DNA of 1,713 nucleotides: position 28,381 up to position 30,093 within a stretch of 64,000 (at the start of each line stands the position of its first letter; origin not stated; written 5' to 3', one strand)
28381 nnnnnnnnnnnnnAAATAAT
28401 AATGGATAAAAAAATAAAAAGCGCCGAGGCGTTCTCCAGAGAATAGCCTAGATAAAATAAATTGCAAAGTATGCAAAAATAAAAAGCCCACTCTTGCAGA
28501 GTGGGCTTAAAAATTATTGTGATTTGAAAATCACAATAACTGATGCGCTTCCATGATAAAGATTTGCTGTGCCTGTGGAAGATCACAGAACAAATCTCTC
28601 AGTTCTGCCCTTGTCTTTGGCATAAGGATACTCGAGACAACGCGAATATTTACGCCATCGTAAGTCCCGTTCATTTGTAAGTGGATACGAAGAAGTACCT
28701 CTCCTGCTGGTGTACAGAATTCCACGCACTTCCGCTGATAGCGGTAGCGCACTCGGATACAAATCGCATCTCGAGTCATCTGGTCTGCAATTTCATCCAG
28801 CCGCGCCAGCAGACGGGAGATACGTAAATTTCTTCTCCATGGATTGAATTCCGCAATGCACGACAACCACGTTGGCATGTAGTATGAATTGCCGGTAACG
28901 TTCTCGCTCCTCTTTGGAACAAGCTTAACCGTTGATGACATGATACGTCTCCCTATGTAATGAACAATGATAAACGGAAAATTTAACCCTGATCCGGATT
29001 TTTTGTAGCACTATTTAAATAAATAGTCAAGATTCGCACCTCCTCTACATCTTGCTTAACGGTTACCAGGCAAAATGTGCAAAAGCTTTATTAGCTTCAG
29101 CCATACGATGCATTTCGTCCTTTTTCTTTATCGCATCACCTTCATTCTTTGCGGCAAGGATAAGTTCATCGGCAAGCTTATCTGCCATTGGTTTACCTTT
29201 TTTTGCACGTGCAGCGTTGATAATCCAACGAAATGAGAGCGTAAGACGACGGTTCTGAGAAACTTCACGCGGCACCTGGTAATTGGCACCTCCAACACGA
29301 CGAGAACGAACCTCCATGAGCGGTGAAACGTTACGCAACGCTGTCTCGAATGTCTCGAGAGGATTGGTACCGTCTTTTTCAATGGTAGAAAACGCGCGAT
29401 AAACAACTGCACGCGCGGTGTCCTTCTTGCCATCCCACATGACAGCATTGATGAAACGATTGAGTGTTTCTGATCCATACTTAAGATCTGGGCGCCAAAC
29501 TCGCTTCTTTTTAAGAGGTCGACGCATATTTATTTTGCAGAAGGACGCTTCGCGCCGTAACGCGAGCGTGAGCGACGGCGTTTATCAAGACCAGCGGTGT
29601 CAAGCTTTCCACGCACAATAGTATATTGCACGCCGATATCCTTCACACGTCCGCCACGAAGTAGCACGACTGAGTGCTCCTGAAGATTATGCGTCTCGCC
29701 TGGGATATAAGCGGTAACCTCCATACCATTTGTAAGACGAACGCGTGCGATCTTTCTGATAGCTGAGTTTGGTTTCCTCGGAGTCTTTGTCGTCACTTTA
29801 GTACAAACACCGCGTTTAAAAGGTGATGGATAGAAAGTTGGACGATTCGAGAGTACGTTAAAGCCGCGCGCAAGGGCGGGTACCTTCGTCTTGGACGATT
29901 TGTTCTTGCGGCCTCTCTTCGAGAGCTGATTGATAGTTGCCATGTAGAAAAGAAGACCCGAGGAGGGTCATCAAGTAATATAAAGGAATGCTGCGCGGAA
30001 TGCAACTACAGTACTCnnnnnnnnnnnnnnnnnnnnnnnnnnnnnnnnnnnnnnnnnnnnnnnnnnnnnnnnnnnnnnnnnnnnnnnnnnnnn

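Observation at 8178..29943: The most conserved bacterial gene cluster (str-S10-spc) is interrupted at five junctions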

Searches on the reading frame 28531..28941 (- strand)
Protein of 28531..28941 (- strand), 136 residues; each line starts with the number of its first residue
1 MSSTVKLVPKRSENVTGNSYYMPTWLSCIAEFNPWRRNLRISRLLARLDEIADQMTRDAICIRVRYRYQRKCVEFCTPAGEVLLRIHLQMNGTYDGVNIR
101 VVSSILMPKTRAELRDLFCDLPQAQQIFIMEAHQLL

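Call 3: search_protein_families(library=pfam, proteins=[window:28531-28941:-], max_evalue=0.01)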
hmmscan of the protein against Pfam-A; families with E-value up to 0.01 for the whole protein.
window:28531-28941:- (136 aa): 0 families

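Call 37: find_homologous_proteins(query=window:28531-28941:-, max_evalue=0.001)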
Query window:28531-28941:- (136 aa): 2 proteins with E <= 0.001 among 15 candidates.
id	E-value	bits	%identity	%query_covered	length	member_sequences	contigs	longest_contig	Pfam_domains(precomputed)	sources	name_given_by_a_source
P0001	2.7e-84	298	98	100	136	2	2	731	-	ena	-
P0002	1.6e-71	256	86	100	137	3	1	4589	-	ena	-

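Call 76: search_protein_families(library=ncbifam, proteins=[window:28531-28941:-], max_evalue=0.01)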
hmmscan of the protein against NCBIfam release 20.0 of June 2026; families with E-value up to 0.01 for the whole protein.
window:28531-28941:- (136 aa): 0 families

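Call 77: search_protein_families(library=padloc, proteins=[window:28531-28941:-], max_evalue=0.01)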
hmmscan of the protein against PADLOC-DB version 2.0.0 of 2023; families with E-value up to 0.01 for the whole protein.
window:28531-28941:- (136 aa): 0 families

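Call 78: predict_structure(alignment_id=A3)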
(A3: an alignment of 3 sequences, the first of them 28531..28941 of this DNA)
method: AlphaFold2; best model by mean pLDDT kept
length: 136 residues; sequences in the alignment: 3
mean_pLDDT: 55.3   pTM: 0.52
mean pLDDT of the five models: 55.3, 46.3, 42.3, 41.2, 36.2
residues with pLDDT >= 90: 0; 70-90: 8; 50-70: 87; < 50: 41
segments of 3 or more residues with pLDDT < 50: 9-23, 29-34, 91-96, 124-136
pLDDT, mean of each block of 10 residues (from residue 1): 50 35 48 50 63 66 64 69 66 48 63 62 45 36
secondary structure, 60 per line:
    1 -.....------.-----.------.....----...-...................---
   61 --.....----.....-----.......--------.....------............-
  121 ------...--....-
elements in order: E2-6 H26-30 H39-57 E63-67 E72-76 E82-88 E97-101 H108-119 E127-129 H132-135

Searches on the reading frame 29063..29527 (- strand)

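Call 4: search_protein_families(library=pfam, proteins=[window:29063-29527:-], max_evalue=0.001)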
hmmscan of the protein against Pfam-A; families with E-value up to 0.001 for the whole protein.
window:29063-29527:- (154 aa): 1 family
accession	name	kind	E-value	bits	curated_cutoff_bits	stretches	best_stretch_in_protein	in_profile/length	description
PF00177.27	Ribosomal_S7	-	1.4e-57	193.9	24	1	2-147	2-148/148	Ribosomal protein S7p/S5e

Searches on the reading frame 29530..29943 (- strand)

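Call 4: search_protein_families(library=pfam, proteins=[window:29530-29943:-], max_evalue=0.001)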
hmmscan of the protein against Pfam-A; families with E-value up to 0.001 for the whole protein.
window:29530-29943:- (137 aa): 1 family
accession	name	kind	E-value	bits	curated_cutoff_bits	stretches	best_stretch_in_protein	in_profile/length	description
PF00164.32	Ribosom_S12_S23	-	1.7e-31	108.6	22.3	1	35-134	6-108/110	Ribosomal protein S12/S23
